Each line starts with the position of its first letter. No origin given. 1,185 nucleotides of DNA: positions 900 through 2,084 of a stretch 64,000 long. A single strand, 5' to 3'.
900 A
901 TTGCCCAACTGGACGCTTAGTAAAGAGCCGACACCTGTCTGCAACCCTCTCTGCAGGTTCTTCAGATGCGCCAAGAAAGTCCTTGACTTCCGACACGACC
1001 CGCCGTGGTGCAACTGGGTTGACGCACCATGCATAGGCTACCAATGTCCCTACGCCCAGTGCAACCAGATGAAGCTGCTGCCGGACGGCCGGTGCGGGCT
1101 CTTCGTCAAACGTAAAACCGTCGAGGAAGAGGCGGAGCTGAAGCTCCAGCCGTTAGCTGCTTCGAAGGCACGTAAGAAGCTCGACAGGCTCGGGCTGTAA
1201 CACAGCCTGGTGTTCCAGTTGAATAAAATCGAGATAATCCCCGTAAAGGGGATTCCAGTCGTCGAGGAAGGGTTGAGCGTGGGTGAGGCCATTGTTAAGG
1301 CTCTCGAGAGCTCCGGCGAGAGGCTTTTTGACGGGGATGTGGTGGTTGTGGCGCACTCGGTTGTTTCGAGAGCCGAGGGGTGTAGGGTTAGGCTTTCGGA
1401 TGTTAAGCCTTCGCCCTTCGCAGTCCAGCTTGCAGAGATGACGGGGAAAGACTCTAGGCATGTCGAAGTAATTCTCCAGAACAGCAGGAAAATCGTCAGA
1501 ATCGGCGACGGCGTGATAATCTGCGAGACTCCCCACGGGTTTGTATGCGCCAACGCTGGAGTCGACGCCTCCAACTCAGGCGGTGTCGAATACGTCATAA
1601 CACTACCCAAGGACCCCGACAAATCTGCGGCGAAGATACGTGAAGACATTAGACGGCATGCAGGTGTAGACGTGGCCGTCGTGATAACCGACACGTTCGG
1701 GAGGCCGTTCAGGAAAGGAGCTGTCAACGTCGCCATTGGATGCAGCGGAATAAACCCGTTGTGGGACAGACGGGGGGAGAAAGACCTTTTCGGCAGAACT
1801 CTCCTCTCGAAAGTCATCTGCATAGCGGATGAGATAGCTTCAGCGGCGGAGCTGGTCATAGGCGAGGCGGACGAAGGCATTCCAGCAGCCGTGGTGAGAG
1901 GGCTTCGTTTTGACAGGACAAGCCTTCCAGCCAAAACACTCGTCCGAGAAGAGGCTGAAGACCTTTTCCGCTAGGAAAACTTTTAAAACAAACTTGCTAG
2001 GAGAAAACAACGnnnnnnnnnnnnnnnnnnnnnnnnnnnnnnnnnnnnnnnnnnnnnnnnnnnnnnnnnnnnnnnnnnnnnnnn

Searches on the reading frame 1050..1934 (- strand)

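Call 31: search_protein_families(library=pfam, proteins=[window:1050-1934:-], max_evalue=0.01)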
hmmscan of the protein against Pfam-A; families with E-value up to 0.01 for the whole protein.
window:1050-1934:- (294 aa): 1 family
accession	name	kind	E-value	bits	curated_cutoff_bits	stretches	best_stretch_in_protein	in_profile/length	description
PF03379.19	CcmB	-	0.0012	18.7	24.9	1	92-150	59-117/215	CcmB protein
